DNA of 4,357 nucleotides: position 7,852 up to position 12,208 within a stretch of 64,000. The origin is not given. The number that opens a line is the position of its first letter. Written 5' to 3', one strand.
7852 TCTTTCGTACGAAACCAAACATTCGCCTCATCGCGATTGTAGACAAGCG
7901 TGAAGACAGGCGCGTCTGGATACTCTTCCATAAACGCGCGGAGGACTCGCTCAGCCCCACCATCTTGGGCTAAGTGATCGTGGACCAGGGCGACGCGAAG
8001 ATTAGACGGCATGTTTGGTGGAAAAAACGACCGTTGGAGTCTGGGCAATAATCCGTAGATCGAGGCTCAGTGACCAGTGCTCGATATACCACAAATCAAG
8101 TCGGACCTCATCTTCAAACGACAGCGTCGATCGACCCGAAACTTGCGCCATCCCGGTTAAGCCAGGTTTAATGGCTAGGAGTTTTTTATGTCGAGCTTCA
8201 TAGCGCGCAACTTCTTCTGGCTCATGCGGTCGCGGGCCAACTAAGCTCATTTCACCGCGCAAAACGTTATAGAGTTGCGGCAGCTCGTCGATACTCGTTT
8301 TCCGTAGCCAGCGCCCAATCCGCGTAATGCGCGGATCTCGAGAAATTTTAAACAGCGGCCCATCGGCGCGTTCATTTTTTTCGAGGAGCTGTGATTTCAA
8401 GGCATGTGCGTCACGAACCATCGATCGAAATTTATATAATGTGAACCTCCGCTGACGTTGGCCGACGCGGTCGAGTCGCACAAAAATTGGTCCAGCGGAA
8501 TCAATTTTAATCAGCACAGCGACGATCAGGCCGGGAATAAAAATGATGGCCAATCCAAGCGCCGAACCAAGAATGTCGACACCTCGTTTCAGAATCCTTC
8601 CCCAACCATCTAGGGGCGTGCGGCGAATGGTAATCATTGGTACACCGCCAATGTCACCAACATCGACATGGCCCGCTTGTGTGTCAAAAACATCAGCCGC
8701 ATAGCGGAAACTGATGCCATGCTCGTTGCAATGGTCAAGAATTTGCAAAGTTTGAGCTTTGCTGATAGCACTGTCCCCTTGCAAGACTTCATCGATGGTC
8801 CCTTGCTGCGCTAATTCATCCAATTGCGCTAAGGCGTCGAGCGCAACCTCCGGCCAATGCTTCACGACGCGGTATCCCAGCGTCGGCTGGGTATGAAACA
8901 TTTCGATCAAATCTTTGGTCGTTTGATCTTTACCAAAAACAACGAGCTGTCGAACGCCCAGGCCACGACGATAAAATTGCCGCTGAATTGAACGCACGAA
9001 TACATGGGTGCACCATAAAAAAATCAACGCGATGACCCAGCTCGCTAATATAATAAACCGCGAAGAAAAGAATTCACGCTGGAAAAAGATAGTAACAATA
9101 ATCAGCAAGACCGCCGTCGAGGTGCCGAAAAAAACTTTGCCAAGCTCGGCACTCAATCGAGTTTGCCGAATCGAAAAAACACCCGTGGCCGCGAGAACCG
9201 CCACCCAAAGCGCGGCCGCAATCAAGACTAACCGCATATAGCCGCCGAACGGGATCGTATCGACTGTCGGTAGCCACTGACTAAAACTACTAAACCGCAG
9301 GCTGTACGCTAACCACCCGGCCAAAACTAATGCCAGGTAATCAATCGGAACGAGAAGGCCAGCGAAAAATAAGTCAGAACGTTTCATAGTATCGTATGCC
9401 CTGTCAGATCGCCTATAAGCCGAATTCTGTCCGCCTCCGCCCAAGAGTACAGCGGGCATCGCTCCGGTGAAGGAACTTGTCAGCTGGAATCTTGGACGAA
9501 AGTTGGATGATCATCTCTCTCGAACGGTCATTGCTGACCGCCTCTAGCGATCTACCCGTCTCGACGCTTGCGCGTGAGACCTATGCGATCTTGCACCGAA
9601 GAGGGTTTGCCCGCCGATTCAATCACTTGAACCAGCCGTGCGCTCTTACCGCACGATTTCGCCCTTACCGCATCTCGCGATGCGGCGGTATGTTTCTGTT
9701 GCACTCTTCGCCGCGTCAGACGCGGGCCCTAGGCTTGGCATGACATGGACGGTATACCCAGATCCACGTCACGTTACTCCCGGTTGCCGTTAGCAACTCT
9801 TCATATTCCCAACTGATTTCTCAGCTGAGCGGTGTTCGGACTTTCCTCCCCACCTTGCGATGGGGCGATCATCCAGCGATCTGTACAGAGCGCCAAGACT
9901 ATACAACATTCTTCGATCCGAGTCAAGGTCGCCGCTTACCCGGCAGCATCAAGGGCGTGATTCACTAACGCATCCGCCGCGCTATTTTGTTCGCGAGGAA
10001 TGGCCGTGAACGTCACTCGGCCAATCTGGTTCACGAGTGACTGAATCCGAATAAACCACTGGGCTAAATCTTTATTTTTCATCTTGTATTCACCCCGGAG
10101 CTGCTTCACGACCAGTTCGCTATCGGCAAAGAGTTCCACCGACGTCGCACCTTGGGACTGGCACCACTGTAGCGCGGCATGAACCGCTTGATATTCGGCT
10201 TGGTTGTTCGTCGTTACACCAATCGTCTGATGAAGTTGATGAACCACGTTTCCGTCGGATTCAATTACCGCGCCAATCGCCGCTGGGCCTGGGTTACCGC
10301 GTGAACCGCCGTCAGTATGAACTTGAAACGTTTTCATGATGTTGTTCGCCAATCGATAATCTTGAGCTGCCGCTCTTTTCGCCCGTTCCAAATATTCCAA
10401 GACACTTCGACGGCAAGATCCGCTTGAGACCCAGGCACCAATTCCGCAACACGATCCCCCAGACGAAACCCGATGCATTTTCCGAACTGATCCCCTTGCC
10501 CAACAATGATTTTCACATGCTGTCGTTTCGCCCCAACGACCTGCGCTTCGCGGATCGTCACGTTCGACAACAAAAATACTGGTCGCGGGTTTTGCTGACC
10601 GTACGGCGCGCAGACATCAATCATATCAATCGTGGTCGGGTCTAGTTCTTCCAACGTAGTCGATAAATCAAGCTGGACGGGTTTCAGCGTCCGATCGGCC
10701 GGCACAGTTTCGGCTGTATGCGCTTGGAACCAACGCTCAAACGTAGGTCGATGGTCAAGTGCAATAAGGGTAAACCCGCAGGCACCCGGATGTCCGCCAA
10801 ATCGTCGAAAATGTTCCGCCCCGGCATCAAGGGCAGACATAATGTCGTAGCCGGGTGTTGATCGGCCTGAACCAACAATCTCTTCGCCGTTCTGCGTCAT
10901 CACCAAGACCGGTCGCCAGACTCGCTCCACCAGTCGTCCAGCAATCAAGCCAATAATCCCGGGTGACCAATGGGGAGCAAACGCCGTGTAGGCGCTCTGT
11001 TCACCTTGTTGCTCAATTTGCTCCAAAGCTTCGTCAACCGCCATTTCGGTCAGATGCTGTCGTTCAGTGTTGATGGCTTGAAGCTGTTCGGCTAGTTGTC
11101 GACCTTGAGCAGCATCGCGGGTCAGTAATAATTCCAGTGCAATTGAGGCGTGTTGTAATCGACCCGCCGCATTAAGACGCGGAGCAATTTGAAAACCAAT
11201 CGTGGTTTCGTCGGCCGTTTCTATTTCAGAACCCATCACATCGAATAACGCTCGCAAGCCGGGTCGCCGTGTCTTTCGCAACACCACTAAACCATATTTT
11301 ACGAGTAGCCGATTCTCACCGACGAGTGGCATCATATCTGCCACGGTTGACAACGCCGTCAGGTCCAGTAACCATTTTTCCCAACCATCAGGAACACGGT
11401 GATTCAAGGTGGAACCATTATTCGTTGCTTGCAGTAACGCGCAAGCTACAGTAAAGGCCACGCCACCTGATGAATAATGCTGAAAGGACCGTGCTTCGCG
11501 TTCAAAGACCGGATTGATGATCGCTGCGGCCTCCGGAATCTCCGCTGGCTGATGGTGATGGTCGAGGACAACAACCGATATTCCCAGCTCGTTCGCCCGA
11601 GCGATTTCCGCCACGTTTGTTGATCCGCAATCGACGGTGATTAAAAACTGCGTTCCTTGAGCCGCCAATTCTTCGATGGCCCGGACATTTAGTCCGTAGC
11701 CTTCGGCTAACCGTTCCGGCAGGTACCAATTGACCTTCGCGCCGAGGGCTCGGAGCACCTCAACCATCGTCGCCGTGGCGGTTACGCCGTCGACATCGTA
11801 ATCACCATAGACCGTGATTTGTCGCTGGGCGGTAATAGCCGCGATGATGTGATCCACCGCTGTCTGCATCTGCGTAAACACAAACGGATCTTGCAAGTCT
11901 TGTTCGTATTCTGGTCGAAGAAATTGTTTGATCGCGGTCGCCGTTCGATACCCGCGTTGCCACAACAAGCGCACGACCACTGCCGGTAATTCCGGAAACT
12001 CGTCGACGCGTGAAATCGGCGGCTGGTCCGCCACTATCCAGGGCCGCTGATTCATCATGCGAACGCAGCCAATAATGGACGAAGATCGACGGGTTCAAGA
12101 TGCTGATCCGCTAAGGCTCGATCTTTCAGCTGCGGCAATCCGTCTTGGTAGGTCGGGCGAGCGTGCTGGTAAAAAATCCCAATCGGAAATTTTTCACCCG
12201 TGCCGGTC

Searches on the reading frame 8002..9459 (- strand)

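Call 52: search_protein_families(library=pfam, proteins=[window:8002-9459:-], max_evalue=0.00001)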
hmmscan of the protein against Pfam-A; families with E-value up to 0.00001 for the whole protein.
window:8002-9459:- (485 aa): 2 families
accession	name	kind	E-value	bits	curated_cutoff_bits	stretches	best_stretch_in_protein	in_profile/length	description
PF02397.22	Bac_transf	-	4.3e-64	215.8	27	1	291-479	1-178/179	Bacterial sugar transferase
PF13727.12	CoA_binding_3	-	2.6e-08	34.5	25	1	91-205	2-113/175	CoA-binding domain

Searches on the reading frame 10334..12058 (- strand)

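Call 52: search_protein_families(library=pfam, proteins=[window:10334-12058:-], max_evalue=0.00001)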
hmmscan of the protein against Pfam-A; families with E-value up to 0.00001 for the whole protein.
window:10334-12058:- (574 aa): 3 families
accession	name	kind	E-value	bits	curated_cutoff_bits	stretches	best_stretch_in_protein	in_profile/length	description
PF17768.7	RecJ_OB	-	1.2e-25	90.1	27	1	464-569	2-107/107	RecJ OB domain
PF01368.27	DHH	-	2.5e-23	83.1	28.1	1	80-210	1-105/125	DHH family, N-terminal domain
PF02272.25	DHHA1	-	3e-07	31.3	25.9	1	359-435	8-87/102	DHHA1 domain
